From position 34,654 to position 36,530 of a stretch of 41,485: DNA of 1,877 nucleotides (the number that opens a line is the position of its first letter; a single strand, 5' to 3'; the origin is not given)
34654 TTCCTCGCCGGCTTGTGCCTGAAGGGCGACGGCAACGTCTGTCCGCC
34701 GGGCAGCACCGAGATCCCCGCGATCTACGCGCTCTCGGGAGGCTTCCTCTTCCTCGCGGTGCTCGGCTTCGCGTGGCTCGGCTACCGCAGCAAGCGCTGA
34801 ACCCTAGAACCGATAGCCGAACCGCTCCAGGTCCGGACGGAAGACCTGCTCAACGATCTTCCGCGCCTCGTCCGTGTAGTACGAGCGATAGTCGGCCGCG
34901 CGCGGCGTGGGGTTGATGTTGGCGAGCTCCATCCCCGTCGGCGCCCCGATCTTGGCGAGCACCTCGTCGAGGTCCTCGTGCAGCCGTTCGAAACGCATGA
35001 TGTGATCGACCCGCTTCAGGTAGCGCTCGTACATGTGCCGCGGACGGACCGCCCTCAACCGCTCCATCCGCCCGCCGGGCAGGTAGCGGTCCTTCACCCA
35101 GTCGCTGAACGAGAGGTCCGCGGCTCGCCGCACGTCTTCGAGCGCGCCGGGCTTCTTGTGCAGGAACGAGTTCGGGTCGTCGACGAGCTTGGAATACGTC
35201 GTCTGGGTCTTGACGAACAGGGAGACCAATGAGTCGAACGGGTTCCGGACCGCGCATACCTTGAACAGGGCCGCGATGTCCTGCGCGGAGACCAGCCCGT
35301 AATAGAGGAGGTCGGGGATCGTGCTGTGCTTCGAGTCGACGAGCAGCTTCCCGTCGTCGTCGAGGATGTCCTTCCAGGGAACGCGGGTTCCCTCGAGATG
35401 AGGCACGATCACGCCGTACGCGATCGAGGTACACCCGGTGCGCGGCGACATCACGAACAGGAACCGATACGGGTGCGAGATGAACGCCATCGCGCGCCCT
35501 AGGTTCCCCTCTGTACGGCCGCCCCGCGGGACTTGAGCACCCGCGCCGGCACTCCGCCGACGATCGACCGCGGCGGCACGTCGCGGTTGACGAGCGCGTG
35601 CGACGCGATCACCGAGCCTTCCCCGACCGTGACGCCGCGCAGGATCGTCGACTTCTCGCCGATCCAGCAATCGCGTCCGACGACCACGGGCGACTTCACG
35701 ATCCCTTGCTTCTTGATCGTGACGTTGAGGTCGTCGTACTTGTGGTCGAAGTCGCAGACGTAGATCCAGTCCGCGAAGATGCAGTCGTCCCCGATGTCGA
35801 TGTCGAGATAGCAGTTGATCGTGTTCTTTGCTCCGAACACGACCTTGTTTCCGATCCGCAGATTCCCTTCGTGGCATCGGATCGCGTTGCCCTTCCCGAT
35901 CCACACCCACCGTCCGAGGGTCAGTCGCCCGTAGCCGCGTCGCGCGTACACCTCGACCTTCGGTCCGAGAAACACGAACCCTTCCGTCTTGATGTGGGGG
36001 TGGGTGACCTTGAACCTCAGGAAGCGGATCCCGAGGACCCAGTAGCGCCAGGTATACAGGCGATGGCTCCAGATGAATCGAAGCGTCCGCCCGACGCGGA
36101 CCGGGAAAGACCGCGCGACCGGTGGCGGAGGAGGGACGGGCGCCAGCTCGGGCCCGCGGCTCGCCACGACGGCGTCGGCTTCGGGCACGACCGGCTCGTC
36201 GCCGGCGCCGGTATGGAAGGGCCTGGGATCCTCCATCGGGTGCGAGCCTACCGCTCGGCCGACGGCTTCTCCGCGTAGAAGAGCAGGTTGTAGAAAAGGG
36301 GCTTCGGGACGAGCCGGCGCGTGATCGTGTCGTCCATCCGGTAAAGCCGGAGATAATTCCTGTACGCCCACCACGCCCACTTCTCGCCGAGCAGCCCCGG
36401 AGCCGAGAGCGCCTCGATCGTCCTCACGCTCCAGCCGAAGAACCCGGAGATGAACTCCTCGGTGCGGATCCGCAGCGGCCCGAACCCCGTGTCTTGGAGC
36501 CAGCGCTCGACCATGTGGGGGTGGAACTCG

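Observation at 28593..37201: MGLP-like polymethylated alpha-glucan locus with extra, non-mycobacterial tailoring functions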

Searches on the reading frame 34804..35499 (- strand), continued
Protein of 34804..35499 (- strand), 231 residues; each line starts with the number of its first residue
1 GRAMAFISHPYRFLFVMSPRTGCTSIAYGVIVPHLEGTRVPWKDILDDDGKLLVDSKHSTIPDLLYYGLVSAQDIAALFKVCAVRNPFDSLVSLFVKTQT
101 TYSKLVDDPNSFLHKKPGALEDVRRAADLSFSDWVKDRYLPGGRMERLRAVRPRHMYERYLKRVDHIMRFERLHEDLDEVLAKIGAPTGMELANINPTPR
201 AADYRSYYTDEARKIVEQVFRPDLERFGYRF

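Call 41: predict_structure(alignment_id=A2)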
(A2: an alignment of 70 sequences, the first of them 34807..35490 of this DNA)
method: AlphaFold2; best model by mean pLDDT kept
length: 228 residues; sequences in the alignment: 70
mean_pLDDT: 95.4   pTM: 0.90
mean pLDDT of the five models: 95.4, 95.2, 94.8, 93.8, 93.6
residues with pLDDT >= 90: 204; 70-90: 24; 50-70: 0; < 50: 0
segments of 3 or more residues with pLDDT < 50: none
pLDDT, mean of each block of 10 residues (from residue 1): 96 97 96 96 93 96 98 98 98 96 93 92 96 91 89 97 98 98 95 89 98 98 97
secondary structure, 60 per line:
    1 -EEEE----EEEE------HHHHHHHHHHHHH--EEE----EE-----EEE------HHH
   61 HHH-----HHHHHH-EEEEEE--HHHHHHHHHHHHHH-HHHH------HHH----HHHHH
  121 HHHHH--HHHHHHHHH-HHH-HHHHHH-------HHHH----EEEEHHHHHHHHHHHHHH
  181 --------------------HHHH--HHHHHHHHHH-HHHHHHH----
elements in order: E2-5 E10-13 H20-32 E35-37 E49-51 H58-63 H69-74 E76-81 H84-97 H99-102 H116-125 H128-136 H142-147 H155-158 E163-166 H167-180 H201-204 H207-216 H218-224
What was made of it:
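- On PAPS-dependent sulfotransferases (Pfam Sulfotransfer_2, PF03567): AF2 pLDDT is 95 (call 41).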

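Call 44: fold_search(model_id=the predicted structure, library=pdb)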
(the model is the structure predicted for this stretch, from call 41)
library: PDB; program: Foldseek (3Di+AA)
matches with E <= 10: 252; with E <= 0.001: 0
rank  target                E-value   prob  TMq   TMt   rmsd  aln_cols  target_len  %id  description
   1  5x2b_H                1.3e-02  0.95  0.45  0.38   9.0       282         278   12  Crystal structure of mouse sulfotransferase SULT7A1 complexed with PAP (released 2018-03-28)
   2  1nst                  1.5e-02  0.82  0.37  0.31  10.6       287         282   13  THE SULFOTRANSFERASE DOMAIN OF HUMAN HAPARIN SULFATE N-DEACETYLASE/N-SULFOTRANSFERASE (released 1999-09-16)
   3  5x2b_G                1.7e-02  0.80  0.38  0.33  11.0       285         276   14  Crystal structure of mouse sulfotransferase SULT7A1 complexed with PAP (released 2018-03-28)
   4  22ga_B                2.5e-02  0.87  0.44  0.33  10.7       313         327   13  Crystal structure of sorghum sulfotransferase LGS1 reveals sulfation-assisted BC-ring formation in strigolactone biosy (released 2026-02-04)
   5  8ccy                  2.6e-02  0.75  0.38  0.14  11.4       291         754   12  Human heparan sulfate N-deacetylase-N-sulfotransferase 1 in complex with calcium and 3'-phosphoadenosine-5'-phosphosulfa (released 2024-02-07)
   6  6bdq                  2.9e-02  0.44  0.25  0.22  15.3       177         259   13  Schistosoma mansoni (Blood Fluke) Sulfotransferase/CIDD-0000074 (Compound 10a) Complex (released 2018-10-03)
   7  2gwh_A                3.1e-02  0.75  0.40  0.34  10.2       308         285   14  Human Sulfotranferase SULT1C2 in complex with PAP and pentachlorophenol (released 2006-05-16)
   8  5x2b_J                3.9e-02  0.80  0.42  0.37   9.0       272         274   12  Crystal structure of mouse sulfotransferase SULT7A1 complexed with PAP (released 2018-03-28)
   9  1x8j_A                3.9e-02  0.28  0.22  0.16  20.3       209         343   17  Crystal structure of retinol dehydratase in complex with androsterone and inactive cofactor PAP (released 2005-02-08)
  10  3rnl                  4.1e-02  0.38  0.30  0.28  12.4       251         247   15  Crystal Structure of Sulfotransferase from Alicyclobacillus acidocaldarius (released 2011-06-29)
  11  1cjm                  4.7e-02  0.75  0.39  0.40  10.9       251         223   11  HUMAN SULT1A3 WITH SULFATE BOUND (released 1999-11-10)
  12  5x2b_B                4.7e-02  0.41  0.28  0.24  15.2       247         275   12  Crystal structure of mouse sulfotransferase SULT7A1 complexed with PAP (released 2018-03-28)
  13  5x2b_A                4.7e-02  0.38  0.33  0.28  12.6       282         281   14  Crystal structure of mouse sulfotransferase SULT7A1 complexed with PAP (released 2018-03-28)
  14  22ga_A                5.2e-02  0.57  0.38  0.29  12.2       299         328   13  Crystal structure of sorghum sulfotransferase LGS1 reveals sulfation-assisted BC-ring formation in strigolactone biosy (released 2026-02-04)
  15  1aqy_A                5.5e-02  0.80  0.46  0.39   8.7       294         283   16  ESTROGEN SULFOTRANSFERASE WITH PAP (released 1998-10-28)
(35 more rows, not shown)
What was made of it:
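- On PAPS-dependent sulfotransferases (Pfam Sulfotransfer_2, PF03567): All top Foldseek PDB hits are PAPS sulfotransferases, but with E about 1e-2 and TM 0.38-0.46 (call 44).
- The AF2 model is confident, and the Foldseek top hits are exclusively PAPS sulfotransferases (calls 41, 44). Foldseek matches of the sulfotransferase model are weak (E about 1e-2, TM about 0.45) (call 44).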

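Call 49: find_encoding_contigs(protein=P0008, flank=5000, max_places=2)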
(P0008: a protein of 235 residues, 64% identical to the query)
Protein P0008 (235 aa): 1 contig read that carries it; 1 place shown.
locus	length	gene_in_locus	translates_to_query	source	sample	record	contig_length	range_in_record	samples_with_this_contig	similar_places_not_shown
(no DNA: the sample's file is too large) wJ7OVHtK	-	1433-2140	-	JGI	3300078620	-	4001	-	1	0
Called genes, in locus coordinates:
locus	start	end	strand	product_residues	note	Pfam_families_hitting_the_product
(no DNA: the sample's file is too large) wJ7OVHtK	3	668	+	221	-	?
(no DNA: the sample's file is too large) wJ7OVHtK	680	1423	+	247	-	PF14602:Hexapep_2 (faint), PF00132:Hexapep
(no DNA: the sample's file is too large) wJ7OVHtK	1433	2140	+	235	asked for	PF03567:Sulfotransfer_2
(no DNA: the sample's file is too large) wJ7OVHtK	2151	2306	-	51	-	-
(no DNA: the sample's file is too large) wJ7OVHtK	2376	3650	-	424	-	PF08323:Glyco_transf_5, PF20706:GT4-conflict, PF13439:Glyco_transf_4, PF13579:Glyco_trans_4_4, PF00534:Glycos_transf_1, PF13692:Glyco_trans_1_4, PF13524:Glyco_trans_1_2 (faint)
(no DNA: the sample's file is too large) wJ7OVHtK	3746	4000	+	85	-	?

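Call 50: find_encoding_contigs(protein=P0016, flank=6000, max_places=1)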
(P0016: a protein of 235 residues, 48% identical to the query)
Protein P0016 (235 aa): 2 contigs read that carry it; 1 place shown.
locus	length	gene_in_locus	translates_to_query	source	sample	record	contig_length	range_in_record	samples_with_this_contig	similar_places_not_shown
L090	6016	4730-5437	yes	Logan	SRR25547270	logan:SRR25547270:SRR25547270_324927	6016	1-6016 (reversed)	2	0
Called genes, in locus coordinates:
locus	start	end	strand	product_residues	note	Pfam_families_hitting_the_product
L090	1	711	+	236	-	?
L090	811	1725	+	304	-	-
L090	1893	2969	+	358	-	PF01073:3Beta_HSD, PF01370:Epimerase, PF04321:RmlD_sub_bind, PF16363:GDP_Man_Dehyd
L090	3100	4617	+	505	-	-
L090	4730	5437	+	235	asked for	PF03567:Sulfotransfer_2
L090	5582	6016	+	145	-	?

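Call 68: find_related_loci(query=A2, collection=metagenome_contigs, flank=6000)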
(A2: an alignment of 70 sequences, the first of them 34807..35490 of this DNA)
Query A2 (228 aa) in metagenome_contigs; peptide patterns used: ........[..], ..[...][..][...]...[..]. (x = any residue, [..] = any of these).
196 stretches matched a pattern; 163 encode a relative of the query (tblastn E <= 1e-3); the best 80 are kept; 80 distinct loci.
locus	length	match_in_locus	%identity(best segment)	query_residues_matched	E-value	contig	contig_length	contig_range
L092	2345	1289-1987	70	1-228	1e-113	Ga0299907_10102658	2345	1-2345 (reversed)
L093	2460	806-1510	62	1-228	6e-101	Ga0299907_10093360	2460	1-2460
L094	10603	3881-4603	44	1-228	6e-62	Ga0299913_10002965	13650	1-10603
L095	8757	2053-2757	42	1-228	3e-59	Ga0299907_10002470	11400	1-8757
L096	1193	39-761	42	1-228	9e-62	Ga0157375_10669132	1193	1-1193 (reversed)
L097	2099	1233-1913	43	1-228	9e-59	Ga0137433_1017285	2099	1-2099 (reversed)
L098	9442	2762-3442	41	1-228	2e-55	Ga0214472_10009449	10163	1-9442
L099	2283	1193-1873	43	1-228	1e-53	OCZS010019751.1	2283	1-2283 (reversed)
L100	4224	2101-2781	41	1-228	5e-53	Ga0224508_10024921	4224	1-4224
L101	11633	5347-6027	38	1-228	7e-52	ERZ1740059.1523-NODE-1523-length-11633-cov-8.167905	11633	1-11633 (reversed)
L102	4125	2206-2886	41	1-228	8e-51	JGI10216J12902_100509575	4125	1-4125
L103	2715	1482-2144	39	1-228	9e-51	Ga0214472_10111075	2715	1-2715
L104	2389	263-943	38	1-228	5e-51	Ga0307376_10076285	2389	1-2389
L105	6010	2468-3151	40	1-228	4e-50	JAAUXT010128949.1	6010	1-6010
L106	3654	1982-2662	40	1-228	1e-49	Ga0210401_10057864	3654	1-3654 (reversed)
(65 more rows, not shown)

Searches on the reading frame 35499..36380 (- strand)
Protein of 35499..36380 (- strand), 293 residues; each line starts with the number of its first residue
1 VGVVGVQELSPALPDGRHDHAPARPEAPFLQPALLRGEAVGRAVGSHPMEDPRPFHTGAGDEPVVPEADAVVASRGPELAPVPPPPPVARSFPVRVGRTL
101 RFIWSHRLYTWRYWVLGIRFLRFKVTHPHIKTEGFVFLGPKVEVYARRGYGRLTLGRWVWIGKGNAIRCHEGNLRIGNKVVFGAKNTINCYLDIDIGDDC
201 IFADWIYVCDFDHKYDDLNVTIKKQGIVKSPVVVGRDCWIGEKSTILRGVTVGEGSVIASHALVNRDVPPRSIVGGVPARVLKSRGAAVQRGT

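Call 3: search_protein_families(library=pfam, proteins=[window:35499-36380:-], max_evalue=0.01)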
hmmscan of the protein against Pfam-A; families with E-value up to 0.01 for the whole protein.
window:35499-36380:- (293 aa): 3 families
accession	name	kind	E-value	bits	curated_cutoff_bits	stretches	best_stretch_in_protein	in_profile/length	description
PF00132.30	Hexapep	-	6.3e-09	35.6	27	1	232-265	2-35/36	Bacterial transferase hexapeptide (six repeats)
PF14602.12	Hexapep_2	-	4.7e-07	29.9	27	1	231-259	1-27/34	Hexapeptide repeat of succinyl-transferase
PF25084.1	LbH_EIF2B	-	0.00052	20.4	54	1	213-262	3-51/105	EIF2B subunit epsilon LbH domain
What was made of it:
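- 35499..36236 (-): Hexapeptide-repeat acyltransferase (Rv3034c position). Pfam Hexapep (call 3).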

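Call 6: search_protein_families(library=ncbifam, proteins=[window:35499-36380:-], max_evalue=0.001)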
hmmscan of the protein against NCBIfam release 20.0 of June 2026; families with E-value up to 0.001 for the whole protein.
window:35499-36380:- (293 aa): 38 families (the best 25 are shown)
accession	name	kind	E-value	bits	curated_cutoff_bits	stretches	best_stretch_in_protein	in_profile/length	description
NF007240.0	PRK09677.1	equivalog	3.1e-20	72.5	243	1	172-285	64-184/192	putative lipopolysaccharide biosynthesis O-acetyl transferase WbbJ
TIGR03308.1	phn_thr-fam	hypoth_equivalog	1.7e-19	70.5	201.65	1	229-286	106-163/204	phosphonate metabolim protein, transferase hexapeptide repeat family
NF007797.0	PRK10502.1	subfamily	1.3e-17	64.1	192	1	173-285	72-179/183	WcaF family extracellular polysaccharide biosynthesis acetyltransferase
NF000490.1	chloram_CatB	equivalog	7.6e-16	58.1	350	1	199-285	77-164/210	type B chloramphenicol O-acetyltransferase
NF000311.1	Vat_ABCDEFH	equivalog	1.2e-15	57.7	300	1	228-285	107-164/201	Vat family streptogramin A O-acetyltransferase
NF033468.1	stregram_VatI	exception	1.5e-15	57.6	415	1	219-285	101-166/208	streptogramin A O-acetyltransferase Vat(I)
NF007499.0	PRK10092.1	equivalog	2.7e-15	56.6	314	1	168-283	67-181/183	maltose O-acetyltransferase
NF058585.1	HptprglPActTf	PfamEq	2.9e-15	56.2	300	1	232-288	107-163/172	heptaprenylglyceryl phosphate O-acetyltransferase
TIGR03570.1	NeuD_NnaD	subfamily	1e-14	54.6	160.8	1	173-280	99-202/202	NeuD/PglB/VioB family sugar acetyltransferase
NF000504.1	stregram_VatH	exception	1.4e-13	51.2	475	1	211-285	98-171/216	streptogramin A O-acetyltransferase Vat(H)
NF007076.0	PRK09527.1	equivalog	4.6e-13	49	347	1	154-283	57-183/203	galactoside O-acetyltransferase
TIGR03532.1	DapD_Ac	equivalog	8.8e-13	48.4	231.75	1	230-284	159-213/231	2,3,4,5-tetrahydropyridine-2,6-dicarboxylate N-acetyltransferase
NF000101.1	stregram_VatA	exception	1.8e-12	47.3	450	1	227-285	114-172/219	streptogramin A O-acetyltransferase Vat(A)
NF000147.1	stregram_VatF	exception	1.9e-12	47.2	400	1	229-288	118-177/221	streptogramin A O-acetyltransferase Vat(F)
NF000097.1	stregram_VatC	exception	2.1e-12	47.4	425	1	229-285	116-172/212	streptogramin A O-acetyltransferase Vat(C)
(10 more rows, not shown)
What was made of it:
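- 35499..36236 (-): NCBIfam WbbJ/WcaF/maltose O-acetyltransferase-like matches (call 6).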
